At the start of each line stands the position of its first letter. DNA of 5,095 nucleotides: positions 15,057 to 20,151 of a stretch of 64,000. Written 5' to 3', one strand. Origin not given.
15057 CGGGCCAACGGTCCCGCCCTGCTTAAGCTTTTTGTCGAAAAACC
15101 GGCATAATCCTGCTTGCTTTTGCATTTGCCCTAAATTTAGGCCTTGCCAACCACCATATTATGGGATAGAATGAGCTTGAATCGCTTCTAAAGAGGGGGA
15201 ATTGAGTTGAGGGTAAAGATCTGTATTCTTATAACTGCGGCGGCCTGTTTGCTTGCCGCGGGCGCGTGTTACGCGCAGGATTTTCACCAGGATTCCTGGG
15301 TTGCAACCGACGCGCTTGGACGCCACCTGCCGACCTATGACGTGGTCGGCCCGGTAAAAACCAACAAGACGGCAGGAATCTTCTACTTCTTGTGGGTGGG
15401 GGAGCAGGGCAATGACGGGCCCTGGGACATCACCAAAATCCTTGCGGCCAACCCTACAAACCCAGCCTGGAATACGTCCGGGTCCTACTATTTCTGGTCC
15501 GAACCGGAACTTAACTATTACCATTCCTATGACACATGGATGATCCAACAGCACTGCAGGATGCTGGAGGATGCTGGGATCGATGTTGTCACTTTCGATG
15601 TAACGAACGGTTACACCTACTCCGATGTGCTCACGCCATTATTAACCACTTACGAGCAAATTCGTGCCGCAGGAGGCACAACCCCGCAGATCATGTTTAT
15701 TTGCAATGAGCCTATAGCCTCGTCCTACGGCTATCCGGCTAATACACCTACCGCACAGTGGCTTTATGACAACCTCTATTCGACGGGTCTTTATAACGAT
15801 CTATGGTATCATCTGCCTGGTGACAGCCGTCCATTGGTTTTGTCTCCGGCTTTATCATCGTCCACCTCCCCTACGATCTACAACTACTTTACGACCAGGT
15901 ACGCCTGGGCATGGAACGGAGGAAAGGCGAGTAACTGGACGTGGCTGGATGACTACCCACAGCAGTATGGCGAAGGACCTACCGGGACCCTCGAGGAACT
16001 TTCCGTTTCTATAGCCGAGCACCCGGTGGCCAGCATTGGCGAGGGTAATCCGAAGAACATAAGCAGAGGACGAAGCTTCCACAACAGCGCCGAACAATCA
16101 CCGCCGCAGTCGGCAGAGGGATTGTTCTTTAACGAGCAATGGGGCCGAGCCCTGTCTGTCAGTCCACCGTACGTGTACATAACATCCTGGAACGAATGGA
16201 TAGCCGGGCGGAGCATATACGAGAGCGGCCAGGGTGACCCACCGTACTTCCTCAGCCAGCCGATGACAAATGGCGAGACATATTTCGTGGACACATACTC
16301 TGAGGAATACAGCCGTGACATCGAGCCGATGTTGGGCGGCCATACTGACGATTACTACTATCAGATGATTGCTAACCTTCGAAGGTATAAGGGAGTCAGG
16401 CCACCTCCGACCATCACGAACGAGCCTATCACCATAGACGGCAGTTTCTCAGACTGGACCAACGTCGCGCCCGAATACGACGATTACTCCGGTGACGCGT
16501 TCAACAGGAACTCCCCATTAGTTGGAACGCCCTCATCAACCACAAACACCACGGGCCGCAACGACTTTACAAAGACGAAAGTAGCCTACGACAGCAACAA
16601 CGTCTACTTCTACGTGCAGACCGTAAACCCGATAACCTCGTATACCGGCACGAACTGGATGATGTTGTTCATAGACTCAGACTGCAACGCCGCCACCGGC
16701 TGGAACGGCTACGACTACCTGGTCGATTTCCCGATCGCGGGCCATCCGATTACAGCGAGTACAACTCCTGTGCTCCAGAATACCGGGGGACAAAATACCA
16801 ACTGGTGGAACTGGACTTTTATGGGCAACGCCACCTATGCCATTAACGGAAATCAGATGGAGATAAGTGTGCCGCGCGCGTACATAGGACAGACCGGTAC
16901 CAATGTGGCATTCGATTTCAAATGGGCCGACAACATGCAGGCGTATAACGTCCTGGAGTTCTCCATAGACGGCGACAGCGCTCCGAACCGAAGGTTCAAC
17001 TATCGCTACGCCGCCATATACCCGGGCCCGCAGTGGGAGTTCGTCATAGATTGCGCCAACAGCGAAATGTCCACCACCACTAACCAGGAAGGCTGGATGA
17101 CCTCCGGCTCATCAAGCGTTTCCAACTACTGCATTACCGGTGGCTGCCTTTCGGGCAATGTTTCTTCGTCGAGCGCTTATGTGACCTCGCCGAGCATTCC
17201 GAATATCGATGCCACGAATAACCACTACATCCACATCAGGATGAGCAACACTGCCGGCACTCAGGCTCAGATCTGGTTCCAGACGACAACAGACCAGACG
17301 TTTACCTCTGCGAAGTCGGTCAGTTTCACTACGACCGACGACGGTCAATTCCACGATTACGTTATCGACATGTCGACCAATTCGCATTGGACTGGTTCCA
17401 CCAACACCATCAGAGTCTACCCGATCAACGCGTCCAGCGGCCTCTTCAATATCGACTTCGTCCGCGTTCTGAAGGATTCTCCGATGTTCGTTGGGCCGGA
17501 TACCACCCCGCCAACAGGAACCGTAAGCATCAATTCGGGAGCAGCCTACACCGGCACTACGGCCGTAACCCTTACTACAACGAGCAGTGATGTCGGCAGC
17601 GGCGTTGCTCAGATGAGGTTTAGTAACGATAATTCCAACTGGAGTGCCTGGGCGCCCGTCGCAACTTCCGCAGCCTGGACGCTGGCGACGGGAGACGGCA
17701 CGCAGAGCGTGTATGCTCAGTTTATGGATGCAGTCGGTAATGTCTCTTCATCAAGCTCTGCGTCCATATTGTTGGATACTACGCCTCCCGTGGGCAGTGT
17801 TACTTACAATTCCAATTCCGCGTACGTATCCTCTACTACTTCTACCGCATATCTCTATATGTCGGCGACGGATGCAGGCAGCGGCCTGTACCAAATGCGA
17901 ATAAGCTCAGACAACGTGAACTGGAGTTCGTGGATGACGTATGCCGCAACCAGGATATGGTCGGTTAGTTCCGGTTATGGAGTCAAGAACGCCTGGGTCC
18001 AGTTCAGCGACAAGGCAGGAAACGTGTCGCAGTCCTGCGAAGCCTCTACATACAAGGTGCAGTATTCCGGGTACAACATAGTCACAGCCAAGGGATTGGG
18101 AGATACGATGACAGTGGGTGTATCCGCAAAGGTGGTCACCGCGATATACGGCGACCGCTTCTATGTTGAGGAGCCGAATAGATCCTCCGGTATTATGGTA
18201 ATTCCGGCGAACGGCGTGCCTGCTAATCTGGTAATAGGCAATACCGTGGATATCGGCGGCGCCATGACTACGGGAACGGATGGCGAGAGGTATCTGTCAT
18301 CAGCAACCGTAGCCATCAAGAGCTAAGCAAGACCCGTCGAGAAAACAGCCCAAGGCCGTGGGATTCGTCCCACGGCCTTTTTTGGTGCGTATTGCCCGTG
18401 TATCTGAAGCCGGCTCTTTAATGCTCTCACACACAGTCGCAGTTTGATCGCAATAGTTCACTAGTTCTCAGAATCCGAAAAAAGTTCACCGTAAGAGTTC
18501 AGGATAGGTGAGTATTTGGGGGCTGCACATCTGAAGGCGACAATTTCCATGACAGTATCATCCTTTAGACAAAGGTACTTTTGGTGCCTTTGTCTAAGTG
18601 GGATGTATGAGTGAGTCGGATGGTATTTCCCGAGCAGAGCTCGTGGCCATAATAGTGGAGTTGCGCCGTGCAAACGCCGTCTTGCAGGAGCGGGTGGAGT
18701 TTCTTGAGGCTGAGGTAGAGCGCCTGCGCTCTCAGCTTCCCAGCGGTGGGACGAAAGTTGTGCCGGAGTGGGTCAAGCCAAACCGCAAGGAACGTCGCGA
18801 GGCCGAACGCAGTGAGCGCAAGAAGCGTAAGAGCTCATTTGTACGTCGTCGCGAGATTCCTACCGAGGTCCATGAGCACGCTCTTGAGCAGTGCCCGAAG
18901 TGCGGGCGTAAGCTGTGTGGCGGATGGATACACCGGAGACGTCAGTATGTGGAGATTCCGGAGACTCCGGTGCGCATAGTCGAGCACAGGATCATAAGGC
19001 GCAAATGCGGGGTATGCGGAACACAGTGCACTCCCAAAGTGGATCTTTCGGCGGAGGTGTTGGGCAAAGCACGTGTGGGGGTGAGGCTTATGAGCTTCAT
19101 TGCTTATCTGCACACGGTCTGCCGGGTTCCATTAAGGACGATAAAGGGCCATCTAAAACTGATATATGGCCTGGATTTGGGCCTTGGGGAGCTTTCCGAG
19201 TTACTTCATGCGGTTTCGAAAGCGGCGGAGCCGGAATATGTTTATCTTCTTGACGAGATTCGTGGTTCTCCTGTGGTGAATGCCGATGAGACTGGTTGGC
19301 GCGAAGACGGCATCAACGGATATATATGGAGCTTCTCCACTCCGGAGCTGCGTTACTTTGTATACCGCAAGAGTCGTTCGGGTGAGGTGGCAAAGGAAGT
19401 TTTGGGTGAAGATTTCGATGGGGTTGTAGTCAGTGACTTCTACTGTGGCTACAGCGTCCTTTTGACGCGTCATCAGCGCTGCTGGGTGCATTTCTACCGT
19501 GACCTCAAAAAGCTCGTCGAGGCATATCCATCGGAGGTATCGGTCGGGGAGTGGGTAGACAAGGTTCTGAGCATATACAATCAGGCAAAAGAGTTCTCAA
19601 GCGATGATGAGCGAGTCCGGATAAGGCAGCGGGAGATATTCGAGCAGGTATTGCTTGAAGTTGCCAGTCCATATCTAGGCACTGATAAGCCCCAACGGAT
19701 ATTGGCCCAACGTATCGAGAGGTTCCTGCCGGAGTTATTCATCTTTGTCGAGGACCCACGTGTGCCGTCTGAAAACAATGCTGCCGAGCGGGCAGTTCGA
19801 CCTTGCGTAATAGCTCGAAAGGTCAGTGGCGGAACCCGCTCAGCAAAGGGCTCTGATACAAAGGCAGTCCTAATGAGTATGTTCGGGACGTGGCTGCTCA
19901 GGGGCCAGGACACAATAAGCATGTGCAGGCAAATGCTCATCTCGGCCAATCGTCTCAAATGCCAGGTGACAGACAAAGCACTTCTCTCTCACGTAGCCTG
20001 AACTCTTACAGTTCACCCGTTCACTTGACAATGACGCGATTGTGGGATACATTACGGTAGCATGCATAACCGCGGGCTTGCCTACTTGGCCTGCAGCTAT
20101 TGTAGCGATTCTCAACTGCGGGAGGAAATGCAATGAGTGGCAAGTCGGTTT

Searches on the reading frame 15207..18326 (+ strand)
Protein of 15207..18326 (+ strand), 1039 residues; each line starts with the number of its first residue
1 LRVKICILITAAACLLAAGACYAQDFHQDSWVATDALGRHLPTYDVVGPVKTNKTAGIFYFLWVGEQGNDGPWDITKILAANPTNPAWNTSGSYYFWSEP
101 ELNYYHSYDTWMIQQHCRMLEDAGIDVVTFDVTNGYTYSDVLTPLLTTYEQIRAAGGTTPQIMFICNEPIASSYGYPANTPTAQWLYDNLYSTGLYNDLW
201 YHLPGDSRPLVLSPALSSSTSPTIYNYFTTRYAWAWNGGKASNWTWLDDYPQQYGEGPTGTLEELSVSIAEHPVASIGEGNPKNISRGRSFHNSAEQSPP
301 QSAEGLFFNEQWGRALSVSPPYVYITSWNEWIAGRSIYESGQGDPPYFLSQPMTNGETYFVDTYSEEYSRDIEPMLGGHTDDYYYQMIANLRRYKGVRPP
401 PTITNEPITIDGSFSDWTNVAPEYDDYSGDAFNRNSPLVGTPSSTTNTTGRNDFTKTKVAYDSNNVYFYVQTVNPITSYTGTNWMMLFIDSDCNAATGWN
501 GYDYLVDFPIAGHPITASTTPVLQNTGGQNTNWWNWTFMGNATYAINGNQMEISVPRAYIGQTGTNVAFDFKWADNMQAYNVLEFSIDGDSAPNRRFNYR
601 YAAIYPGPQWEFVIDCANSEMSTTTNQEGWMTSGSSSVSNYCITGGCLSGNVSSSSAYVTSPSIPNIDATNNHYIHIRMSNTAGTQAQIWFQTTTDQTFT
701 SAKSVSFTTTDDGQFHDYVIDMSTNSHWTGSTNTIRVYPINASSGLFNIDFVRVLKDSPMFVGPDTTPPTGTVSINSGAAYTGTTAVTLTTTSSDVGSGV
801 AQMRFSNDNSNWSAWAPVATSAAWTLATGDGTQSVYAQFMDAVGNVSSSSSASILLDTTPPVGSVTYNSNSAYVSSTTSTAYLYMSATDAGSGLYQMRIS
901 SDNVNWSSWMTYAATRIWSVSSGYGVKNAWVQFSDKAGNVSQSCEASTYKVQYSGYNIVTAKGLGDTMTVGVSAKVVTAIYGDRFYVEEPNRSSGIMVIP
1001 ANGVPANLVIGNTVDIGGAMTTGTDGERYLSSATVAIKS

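Call 10: search_protein_families(library=pfam, proteins=[window:15207-18326:+], max_evalue=0.01)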
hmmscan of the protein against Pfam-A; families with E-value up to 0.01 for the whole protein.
window:15207-18326:+ (1039 aa): 0 families

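Call 29: search_protein_families(library=ncbifam, proteins=[window:15207-18326:+], max_evalue=0.001)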
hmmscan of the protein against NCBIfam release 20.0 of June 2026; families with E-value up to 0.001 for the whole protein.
window:15207-18326:+ (1039 aa): 1 family
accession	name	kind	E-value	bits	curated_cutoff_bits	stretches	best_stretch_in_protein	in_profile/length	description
NF047446.1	barrel_OmpL47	domain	3.9e-07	30.4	40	1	786-854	4-66/68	OmpL47-type beta-barrel domain-containing protein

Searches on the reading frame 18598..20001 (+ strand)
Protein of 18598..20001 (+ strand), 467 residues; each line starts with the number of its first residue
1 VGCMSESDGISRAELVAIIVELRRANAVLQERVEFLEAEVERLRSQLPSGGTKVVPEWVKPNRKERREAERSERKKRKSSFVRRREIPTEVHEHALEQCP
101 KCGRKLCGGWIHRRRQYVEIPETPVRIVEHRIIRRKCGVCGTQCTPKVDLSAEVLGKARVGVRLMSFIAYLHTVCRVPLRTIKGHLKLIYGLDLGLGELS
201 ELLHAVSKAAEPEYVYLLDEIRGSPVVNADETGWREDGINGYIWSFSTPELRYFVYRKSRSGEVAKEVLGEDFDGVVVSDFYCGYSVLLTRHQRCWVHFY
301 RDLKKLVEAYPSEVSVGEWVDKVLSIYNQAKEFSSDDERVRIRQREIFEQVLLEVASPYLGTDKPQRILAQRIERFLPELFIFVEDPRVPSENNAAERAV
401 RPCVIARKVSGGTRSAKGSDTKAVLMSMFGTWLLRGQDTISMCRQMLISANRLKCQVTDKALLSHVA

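Call 10: search_protein_families(library=pfam, proteins=[window:18598-20001:+], max_evalue=0.01)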
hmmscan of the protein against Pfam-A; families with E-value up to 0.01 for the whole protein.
window:18598-20001:+ (467 aa): 1 family
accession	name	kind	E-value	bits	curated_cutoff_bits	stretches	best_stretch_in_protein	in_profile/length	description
PF03050.20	DDE_Tnp_IS66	-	1.9e-40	139.5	23.1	1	159-419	3-282/284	Transposase IS66 family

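Call 29: search_protein_families(library=ncbifam, proteins=[window:18598-20001:+], max_evalue=0.001)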
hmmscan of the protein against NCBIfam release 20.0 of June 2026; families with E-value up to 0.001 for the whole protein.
window:18598-20001:+ (467 aa): 1 family
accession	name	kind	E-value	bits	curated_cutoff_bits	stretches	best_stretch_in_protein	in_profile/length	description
NF033517.1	transpos_IS66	equivalog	1.1e-74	251.8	180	1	74-447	6-384/387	IS66 family transposase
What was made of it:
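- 18483..20017 (+): IS66-family insertion sequence: element 18491-20009, transposase 18598-20001, with 8-bp target duplication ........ on both sides. It sits between the terminator of the upstream gene and the promoter region of A. Pfam DDE_Tnp_IS66 1.9e-40 and NCBIfam NF033517 at 251.8 bits (calls 10, 29).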
